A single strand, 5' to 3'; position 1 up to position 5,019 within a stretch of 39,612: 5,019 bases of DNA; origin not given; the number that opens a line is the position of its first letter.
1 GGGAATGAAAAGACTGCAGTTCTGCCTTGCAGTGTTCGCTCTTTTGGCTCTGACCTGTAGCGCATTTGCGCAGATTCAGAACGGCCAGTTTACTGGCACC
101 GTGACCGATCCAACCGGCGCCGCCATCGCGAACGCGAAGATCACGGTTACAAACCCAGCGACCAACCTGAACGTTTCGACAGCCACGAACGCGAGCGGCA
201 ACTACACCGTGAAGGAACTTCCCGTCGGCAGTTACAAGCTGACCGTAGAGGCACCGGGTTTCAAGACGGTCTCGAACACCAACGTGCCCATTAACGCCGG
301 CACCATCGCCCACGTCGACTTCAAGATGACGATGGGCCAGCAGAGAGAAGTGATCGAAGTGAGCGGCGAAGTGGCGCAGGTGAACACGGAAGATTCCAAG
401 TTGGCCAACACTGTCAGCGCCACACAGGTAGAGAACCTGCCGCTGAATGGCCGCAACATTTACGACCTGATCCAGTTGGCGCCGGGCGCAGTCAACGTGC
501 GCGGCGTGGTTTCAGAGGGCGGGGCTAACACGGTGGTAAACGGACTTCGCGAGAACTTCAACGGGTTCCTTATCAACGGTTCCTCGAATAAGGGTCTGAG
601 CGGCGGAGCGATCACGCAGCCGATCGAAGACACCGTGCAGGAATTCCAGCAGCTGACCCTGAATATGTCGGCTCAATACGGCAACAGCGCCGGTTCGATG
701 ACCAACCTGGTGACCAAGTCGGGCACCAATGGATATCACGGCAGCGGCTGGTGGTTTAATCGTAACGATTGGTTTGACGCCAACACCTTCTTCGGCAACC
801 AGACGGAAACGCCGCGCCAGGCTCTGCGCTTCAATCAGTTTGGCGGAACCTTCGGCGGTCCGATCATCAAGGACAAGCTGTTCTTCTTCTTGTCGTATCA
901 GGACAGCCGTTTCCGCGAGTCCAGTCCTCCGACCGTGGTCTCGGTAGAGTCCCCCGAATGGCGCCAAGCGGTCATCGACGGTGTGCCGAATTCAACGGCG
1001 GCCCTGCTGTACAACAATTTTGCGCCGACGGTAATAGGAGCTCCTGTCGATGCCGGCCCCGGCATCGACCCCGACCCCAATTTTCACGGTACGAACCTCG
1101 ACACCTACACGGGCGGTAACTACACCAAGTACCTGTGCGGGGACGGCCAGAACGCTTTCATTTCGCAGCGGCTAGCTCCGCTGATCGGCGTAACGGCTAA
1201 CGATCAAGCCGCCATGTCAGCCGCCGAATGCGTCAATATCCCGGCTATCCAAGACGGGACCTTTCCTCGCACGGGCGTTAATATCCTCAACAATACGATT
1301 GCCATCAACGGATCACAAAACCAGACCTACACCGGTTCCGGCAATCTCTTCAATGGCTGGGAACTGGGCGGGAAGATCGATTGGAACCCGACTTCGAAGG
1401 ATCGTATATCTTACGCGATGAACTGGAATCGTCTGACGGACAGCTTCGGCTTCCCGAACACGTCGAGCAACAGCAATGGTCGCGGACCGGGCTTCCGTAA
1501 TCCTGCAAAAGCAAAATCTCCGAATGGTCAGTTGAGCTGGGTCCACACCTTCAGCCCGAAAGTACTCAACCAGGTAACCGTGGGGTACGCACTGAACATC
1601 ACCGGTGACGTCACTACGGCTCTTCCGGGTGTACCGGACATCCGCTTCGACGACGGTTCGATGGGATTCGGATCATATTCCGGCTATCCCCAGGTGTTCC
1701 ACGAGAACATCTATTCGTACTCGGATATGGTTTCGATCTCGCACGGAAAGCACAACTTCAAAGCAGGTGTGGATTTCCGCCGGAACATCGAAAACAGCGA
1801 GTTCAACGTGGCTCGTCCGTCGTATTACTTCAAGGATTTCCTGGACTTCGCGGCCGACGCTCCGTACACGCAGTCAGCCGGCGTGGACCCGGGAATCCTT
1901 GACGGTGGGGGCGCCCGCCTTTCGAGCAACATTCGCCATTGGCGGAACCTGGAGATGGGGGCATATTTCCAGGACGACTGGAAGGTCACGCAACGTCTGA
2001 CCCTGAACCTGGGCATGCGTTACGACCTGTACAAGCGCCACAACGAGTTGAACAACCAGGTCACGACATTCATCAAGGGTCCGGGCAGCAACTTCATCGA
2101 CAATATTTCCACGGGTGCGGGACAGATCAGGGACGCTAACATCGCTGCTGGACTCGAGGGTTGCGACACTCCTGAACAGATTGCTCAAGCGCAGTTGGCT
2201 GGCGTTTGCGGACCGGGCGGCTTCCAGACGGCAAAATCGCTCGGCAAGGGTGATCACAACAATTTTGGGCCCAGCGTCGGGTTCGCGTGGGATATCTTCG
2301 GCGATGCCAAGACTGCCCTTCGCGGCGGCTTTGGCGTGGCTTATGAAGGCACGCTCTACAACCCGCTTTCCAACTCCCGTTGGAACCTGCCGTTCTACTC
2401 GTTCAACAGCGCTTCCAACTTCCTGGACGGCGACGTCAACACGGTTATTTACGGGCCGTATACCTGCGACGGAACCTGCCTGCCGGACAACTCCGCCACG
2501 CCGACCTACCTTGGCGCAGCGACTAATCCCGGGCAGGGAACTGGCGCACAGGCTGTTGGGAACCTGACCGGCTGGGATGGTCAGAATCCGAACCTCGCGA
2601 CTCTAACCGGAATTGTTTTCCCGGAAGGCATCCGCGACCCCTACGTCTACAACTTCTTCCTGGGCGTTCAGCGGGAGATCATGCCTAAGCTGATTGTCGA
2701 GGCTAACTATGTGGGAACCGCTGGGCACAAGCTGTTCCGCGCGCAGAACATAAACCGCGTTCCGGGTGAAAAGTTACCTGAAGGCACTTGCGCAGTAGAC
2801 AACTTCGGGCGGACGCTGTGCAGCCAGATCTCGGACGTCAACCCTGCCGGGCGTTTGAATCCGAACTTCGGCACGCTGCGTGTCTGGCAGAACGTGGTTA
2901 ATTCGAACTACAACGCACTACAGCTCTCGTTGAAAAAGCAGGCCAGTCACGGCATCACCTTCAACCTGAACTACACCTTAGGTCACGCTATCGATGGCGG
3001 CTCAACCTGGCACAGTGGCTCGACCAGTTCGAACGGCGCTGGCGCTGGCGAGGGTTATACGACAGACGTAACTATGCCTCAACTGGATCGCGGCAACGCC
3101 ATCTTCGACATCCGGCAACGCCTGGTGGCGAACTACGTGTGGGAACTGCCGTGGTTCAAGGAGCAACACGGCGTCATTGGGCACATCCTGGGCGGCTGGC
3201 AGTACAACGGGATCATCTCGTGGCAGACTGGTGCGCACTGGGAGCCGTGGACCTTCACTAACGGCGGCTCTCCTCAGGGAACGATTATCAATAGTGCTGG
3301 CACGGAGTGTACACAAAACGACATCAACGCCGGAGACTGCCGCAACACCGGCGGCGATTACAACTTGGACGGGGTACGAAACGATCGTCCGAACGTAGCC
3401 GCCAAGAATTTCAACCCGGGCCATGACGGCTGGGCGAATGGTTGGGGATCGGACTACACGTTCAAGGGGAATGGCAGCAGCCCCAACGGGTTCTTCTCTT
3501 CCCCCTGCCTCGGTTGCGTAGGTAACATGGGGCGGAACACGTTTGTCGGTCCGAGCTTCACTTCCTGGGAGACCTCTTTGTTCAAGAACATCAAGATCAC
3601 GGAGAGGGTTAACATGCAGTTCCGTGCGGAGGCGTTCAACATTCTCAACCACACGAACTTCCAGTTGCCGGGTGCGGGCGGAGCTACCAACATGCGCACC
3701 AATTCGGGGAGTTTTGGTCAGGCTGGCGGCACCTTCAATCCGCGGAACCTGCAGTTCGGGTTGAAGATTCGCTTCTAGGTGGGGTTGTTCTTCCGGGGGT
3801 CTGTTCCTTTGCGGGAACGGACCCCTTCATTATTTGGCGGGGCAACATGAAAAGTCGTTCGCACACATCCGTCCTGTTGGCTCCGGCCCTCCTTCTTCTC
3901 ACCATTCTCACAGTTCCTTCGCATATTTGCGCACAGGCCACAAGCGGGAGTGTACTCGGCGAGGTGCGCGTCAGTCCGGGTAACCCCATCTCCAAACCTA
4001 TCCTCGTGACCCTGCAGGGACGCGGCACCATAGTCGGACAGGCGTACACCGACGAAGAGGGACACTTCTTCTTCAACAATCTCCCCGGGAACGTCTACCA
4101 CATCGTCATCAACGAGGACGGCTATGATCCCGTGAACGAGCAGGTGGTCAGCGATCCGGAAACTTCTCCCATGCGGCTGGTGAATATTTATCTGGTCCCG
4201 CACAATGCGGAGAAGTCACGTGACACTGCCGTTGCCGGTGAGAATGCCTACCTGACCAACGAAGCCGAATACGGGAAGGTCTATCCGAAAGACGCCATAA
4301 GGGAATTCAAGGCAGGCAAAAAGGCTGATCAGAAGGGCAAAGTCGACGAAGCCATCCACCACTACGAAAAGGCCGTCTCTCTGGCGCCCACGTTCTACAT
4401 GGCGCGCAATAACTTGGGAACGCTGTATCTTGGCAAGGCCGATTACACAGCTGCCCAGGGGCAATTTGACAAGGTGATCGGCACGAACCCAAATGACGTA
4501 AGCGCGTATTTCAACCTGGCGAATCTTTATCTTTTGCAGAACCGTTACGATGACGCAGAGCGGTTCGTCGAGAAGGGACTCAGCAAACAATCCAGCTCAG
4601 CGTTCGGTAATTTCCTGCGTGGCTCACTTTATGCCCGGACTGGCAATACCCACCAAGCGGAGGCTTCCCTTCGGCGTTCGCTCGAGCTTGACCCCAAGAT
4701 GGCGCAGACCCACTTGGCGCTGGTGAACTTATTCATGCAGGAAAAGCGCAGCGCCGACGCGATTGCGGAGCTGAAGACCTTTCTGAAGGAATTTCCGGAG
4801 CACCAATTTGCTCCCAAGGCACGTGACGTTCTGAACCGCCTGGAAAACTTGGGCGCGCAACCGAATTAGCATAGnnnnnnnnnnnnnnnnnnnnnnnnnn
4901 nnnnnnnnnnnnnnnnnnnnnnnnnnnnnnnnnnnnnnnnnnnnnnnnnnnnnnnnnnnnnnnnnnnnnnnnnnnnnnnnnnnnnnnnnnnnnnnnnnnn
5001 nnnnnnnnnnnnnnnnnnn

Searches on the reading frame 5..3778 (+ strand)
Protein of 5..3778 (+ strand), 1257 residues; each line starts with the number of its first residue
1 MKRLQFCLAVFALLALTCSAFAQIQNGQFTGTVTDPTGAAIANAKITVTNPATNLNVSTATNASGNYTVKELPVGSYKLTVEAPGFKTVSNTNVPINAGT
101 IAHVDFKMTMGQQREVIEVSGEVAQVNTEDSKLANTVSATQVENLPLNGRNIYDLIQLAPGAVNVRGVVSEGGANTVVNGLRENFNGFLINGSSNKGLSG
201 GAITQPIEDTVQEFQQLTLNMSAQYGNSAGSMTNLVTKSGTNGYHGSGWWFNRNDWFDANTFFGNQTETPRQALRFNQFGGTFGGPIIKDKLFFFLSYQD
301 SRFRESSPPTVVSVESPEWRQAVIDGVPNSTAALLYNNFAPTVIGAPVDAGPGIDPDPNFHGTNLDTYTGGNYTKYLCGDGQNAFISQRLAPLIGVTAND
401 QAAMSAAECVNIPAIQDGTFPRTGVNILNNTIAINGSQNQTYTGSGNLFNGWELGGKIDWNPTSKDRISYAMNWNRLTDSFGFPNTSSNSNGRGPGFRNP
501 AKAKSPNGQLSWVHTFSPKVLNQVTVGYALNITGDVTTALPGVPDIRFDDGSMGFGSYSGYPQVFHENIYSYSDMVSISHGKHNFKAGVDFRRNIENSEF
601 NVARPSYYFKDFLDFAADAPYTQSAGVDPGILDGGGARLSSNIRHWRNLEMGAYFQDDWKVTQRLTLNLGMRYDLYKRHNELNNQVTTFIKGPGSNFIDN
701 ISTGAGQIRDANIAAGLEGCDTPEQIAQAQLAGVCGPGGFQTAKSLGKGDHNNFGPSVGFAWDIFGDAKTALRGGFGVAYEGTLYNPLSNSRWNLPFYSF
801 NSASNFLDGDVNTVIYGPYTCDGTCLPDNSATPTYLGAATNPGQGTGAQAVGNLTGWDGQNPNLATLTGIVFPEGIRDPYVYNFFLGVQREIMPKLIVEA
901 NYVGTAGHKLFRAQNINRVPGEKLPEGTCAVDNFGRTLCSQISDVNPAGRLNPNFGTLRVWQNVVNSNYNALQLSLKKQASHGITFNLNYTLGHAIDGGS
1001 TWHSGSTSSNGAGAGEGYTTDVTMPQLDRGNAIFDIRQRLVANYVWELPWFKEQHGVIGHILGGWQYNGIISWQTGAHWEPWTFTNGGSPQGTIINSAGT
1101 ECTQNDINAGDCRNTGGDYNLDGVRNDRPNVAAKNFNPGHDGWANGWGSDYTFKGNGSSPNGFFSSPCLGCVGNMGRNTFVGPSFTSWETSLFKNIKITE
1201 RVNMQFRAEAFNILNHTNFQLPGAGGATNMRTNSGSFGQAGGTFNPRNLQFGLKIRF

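Call 62: search_protein_families(library=pfam, proteins=[window:5-3778:+], max_evalue=0.00001)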
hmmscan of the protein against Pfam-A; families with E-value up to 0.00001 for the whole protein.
window:5-3778:+ (1257 aa): 4 families
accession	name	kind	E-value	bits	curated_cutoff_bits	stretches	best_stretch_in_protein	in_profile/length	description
PF25183.1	OMP_b-brl_4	-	2.4e-157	526.2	30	1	236-1250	1-838/838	Outer membrane beta barrel domain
PF13620.12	CarboxypepD_reg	-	4.7e-23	81.8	32.3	1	30-109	3-82/82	Carboxypeptidase regulatory-like domain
PF13715.12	CarbopepD_reg_2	-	2.7e-09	37.4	32.2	1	30-108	2-76/88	CarboxypepD_reg-like domain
PF00593.30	TonB_dep_Rec_b-barrel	-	5.3e-07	30.3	27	1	460-803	2-254/436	TonB dependent receptor-like, beta-barrel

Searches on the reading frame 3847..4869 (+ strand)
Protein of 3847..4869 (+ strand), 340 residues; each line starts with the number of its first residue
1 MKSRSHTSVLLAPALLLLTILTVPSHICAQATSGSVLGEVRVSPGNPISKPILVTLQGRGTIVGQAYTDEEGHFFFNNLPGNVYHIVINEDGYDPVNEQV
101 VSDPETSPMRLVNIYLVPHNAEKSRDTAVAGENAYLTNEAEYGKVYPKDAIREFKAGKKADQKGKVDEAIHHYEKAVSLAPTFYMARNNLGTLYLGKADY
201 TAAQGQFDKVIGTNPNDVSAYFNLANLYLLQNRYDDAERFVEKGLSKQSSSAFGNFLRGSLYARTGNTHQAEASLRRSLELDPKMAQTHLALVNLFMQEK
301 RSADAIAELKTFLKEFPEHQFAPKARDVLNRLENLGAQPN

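Call 62: search_protein_families(library=pfam, proteins=[window:3847-4869:+], max_evalue=0.00001)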
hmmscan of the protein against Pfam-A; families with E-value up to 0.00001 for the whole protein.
window:3847-4869:+ (340 aa): 18 families
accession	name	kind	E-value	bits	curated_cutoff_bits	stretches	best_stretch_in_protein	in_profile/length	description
PF07719.23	TPR_2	-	3.6e-21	73.9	27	0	220-246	3-29/34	Tetratricopeptide repeat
PF00515.34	TPR_1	-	5.4e-21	73.9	27.8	0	219-246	2-29/34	Tetratricopeptide repeat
PF14559.12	TPR_19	-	1.8e-20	73.4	25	1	199-247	6-54/68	Tetratricopeptide repeat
PF13181.12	TPR_8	-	3.6e-20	70.8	25.7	0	256-284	5-33/34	Tetratricopeptide repeat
PF13432.12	TPR_16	-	6.7e-20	71.6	32.7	1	189-243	2-56/65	Tetratricopeptide repeat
PF13431.12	TPR_17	-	4.5e-17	61.3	24.4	1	207-238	2-33/34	Tetratricopeptide repeat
PF13428.12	TPR_14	-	7e-15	54.5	23.5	0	257-294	6-43/44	Tetratricopeptide repeat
PF13414.12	TPR_11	-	4.3e-14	52.4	26.8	0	162-195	6-39/42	TPR repeat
PF13424.12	TPR_12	-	2.6e-12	47.2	30.1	0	198-245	24-72/77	Tetratricopeptide repeat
PF13176.12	TPR_7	-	3.4e-11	42.7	27.9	0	220-248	1-31/36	Tetratricopeptide repeat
PF13174.12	TPR_6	-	1.8e-09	38.1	26.3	0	295-318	9-32/33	Tetratricopeptide repeat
PF24575.1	TPR_Slam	-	5e-09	37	35.2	0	150-207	47-104/104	Surface lipoprotein assembly modifier, N-terminal TPR repeats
PF13374.12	TPR_10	-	5.7e-09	36.2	27.5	0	223-245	7-29/42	Tetratricopeptide repeat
PF13620.12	CarboxypepD_reg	-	2.9e-07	31.2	32.3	1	36-106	2-74/82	Carboxypeptidase regulatory-like domain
PF12895.13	ANAPC3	-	1.1e-06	29.2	27.2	0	163-243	2-81/82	Anaphase-promoting complex, cyclosome, subunit 3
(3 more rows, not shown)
